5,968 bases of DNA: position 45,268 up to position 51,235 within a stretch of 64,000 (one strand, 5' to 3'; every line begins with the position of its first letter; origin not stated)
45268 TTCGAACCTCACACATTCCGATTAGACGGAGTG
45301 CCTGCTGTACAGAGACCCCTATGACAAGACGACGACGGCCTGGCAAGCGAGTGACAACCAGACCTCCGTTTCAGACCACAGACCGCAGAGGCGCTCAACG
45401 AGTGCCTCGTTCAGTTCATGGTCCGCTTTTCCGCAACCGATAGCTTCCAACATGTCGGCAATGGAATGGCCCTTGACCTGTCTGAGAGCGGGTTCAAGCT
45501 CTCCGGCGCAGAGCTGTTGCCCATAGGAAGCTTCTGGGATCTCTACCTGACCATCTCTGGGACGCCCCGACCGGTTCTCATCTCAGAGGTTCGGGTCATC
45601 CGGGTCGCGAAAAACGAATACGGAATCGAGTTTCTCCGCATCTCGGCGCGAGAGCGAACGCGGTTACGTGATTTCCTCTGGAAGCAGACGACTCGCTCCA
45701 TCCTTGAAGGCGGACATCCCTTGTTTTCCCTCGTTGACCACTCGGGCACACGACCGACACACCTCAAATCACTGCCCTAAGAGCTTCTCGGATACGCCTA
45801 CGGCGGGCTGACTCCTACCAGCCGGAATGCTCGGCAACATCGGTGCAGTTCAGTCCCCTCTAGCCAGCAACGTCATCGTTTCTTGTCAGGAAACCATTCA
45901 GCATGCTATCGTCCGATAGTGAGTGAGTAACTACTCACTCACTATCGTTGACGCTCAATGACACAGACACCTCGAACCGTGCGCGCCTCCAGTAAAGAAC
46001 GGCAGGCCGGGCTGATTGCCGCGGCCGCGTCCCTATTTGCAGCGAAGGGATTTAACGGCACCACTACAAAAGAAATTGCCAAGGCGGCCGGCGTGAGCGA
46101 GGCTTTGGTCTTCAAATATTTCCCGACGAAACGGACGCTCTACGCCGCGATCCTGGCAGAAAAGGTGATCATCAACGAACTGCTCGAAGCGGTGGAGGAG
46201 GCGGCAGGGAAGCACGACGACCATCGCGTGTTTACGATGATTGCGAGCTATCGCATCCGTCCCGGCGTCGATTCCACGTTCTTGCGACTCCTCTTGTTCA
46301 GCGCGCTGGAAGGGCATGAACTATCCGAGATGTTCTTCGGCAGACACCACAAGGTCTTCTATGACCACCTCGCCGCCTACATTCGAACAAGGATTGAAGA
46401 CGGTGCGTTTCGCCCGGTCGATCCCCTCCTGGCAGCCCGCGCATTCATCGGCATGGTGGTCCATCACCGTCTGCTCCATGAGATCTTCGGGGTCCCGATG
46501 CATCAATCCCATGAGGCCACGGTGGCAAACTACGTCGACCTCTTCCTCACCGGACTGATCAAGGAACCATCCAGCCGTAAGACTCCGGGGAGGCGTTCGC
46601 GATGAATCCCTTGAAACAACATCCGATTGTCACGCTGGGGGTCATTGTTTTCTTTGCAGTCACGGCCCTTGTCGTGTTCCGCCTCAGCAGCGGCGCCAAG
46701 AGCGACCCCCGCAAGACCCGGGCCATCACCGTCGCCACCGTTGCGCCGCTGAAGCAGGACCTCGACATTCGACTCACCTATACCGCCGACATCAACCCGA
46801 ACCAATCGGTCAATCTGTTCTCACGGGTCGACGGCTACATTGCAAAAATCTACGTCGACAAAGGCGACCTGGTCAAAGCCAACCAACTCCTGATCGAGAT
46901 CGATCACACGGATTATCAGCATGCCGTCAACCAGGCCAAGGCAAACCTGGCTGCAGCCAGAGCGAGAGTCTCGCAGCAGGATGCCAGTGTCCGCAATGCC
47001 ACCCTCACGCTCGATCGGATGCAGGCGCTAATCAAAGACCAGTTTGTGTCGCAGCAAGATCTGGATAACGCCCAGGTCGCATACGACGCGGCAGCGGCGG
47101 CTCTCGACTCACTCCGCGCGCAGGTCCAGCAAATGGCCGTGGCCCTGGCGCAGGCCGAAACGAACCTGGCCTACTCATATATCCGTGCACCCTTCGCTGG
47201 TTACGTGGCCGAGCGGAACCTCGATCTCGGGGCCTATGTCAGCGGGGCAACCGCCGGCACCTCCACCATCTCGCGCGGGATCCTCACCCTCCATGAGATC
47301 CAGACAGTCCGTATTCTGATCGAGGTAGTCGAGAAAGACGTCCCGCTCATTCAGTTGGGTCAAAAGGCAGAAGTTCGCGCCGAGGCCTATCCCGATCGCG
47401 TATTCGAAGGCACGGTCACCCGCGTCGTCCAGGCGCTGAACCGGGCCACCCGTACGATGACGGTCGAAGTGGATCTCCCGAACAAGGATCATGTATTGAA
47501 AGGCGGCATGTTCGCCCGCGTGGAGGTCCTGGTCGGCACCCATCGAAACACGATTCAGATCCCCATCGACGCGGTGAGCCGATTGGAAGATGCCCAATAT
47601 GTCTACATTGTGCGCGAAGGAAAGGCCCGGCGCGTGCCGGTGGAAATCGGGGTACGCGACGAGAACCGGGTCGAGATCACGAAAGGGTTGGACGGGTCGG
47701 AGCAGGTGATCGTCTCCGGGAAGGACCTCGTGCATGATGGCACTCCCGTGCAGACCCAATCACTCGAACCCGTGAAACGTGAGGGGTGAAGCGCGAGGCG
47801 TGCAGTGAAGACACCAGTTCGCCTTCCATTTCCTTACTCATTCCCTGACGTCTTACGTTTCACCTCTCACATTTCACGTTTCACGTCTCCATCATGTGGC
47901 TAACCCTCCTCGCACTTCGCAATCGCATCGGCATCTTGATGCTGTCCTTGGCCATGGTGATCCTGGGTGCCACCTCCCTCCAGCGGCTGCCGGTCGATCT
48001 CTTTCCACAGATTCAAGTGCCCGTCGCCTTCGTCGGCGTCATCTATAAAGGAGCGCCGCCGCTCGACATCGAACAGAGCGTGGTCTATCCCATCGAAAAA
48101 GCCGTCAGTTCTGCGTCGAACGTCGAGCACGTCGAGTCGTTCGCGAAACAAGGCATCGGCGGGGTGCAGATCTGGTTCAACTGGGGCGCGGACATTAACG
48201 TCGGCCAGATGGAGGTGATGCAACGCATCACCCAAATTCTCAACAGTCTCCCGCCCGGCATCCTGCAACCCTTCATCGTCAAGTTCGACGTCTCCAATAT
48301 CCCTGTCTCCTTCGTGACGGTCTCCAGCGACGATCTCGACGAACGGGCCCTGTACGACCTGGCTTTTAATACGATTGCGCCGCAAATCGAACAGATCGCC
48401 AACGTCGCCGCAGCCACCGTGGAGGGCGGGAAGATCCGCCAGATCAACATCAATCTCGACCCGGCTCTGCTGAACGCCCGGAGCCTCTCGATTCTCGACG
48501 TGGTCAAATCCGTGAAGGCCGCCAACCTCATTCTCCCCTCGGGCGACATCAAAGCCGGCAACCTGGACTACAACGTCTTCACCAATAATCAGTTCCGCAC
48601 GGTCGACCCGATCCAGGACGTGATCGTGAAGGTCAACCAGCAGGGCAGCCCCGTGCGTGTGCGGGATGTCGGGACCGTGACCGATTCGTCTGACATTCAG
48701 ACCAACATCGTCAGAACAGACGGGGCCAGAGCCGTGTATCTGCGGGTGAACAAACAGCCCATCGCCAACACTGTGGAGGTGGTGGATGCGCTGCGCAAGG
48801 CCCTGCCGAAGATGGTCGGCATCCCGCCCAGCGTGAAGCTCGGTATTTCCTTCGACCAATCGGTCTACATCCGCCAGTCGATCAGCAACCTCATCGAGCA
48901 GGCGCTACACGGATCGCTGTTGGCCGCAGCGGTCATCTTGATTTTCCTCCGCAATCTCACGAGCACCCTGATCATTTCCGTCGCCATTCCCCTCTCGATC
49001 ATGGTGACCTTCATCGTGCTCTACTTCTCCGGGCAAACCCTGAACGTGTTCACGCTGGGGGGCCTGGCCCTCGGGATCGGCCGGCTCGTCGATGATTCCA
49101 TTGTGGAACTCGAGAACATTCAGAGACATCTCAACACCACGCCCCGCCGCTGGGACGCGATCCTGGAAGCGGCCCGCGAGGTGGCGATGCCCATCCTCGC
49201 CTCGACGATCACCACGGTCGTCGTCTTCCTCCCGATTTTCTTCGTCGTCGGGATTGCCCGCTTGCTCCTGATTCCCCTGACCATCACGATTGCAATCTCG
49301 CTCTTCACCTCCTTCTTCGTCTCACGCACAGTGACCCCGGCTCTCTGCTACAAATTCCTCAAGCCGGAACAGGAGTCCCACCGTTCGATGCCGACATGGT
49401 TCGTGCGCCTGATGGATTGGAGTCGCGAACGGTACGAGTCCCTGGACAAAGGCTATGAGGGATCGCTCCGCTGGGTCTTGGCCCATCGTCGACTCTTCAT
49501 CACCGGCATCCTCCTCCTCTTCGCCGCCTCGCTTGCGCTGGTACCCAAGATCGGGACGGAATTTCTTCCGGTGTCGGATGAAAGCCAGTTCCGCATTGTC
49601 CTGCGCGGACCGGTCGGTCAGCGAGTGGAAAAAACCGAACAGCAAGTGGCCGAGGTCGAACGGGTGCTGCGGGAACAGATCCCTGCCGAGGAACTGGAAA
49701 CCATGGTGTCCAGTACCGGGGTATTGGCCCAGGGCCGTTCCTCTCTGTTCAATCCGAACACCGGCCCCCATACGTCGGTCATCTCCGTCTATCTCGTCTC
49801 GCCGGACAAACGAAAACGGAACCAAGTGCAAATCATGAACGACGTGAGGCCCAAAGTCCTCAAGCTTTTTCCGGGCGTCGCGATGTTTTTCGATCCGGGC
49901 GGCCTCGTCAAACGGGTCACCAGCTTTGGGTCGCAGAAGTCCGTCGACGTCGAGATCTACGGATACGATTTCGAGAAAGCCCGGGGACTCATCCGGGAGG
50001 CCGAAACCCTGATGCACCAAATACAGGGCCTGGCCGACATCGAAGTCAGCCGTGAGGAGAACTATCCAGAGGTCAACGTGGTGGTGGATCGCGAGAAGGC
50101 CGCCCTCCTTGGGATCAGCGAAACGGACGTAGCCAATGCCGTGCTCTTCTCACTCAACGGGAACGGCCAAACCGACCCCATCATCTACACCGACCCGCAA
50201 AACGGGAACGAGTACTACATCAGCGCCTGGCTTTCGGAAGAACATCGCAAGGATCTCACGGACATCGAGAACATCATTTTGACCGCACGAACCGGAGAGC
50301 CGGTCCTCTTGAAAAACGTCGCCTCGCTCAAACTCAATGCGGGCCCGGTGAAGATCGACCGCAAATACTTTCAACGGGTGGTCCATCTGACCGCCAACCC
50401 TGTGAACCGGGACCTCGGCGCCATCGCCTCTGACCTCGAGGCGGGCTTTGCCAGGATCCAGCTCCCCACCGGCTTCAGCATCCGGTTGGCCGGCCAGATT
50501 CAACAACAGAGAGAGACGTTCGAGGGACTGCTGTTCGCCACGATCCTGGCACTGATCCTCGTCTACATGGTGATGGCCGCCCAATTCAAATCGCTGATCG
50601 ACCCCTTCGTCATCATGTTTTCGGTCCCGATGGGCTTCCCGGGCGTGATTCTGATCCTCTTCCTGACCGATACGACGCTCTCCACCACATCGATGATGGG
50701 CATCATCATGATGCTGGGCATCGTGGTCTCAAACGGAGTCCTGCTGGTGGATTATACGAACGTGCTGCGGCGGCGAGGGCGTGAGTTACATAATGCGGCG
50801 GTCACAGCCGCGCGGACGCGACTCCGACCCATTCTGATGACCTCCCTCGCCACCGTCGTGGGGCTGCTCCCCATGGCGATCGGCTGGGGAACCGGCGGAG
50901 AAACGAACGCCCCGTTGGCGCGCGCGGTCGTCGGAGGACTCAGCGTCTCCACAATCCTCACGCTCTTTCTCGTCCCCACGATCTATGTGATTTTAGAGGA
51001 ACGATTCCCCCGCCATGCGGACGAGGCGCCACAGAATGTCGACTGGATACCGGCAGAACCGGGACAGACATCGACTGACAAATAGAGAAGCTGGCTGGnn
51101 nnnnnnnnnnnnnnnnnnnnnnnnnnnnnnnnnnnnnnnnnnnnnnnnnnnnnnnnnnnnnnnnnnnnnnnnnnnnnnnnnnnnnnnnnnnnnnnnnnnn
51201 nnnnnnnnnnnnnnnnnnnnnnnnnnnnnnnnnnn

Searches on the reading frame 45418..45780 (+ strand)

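Call 48: search_protein_families(library=pfam, proteins=[window:45418-45780:+], max_evalue=0.1)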
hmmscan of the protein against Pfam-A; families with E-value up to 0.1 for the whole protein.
window:45418-45780:+ (120 aa): 1 family
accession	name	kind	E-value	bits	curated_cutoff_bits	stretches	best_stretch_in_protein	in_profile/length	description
PF07238.19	PilZ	-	1.6e-08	35.2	22.5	1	16-87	25-100/102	PilZ domain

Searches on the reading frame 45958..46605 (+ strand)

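Call 8: search_protein_families(library=pfam, proteins=[window:45958-46605:+], max_evalue=0.001)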
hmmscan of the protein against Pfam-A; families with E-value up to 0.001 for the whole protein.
window:45958-46605:+ (215 aa): 2 families
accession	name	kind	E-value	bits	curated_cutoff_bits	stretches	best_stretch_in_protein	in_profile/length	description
PF00440.29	TetR_N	-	2.2e-16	59.8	24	1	19-65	1-47/47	Bacterial regulatory proteins, tetR family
PF14246.11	TetR_C_7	-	2.4e-09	37.6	22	1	110-198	24-115/119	AefR-like transcriptional repressor, C-terminal domain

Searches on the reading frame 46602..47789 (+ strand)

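Call 8: search_protein_families(library=pfam, proteins=[window:46602-47789:+], max_evalue=0.001)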
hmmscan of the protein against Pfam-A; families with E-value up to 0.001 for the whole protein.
window:46602-47789:+ (395 aa): 4 families
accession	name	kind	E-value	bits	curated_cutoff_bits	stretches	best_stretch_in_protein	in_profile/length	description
PF16576.10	HlyD_D23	-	7e-32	110.9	30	1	56-305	6-214/214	Barrel-sandwich domain of CusB or HlyD membrane-fusion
PF13437.12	HlyD_3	-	1.8e-12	48.3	22.2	1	194-297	2-101/106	HlyD family secretion protein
PF13533.13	Biotin_lipoyl_2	-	3.1e-05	24.1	29.8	1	70-101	1-32/32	Biotin-lipoyl like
PF02321.23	OEP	-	0.00021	21.6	22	1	94-185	94-185/187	Outer membrane efflux protein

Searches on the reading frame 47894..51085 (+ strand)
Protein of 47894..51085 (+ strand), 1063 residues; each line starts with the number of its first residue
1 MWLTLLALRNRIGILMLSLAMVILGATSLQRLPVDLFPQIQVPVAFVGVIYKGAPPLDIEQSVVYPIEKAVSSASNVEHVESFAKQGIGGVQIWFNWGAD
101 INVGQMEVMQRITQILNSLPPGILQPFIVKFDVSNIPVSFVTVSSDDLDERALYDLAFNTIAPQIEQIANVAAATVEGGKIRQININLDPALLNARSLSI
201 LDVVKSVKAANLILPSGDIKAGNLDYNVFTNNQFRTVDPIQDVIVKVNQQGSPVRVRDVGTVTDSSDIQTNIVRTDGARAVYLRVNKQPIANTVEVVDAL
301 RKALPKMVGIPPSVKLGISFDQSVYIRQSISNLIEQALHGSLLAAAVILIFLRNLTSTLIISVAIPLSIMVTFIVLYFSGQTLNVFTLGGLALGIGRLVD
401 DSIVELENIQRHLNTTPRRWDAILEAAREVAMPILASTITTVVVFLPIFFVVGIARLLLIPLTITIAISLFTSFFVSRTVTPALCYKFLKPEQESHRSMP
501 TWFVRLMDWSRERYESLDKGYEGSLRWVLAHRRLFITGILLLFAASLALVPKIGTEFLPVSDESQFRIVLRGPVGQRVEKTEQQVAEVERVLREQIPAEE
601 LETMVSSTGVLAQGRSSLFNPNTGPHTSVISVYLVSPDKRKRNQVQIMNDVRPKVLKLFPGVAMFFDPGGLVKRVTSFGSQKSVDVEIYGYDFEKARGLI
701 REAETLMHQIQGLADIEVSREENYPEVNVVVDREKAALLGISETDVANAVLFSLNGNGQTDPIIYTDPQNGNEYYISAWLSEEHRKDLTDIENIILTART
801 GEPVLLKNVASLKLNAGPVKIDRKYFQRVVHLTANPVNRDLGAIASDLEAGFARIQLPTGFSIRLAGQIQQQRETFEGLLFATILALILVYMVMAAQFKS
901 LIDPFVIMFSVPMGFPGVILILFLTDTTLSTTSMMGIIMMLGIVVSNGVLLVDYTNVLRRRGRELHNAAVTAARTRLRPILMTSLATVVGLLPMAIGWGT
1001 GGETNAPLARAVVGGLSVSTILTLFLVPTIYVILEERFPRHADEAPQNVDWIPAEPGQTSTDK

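Call 8: search_protein_families(library=pfam, proteins=[window:47894-51085:+], max_evalue=0.001)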
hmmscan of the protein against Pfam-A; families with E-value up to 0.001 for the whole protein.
window:47894-51085:+ (1063 aa): 2 families
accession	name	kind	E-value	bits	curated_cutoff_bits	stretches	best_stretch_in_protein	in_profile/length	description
PF00873.25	ACR_tran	-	7e-234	779.3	28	1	6-1034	4-1020/1021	AcrB/AcrD/AcrF family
PF03176.21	MMPL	-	6.6e-14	52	20.5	2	339-486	151-300/333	MMPL family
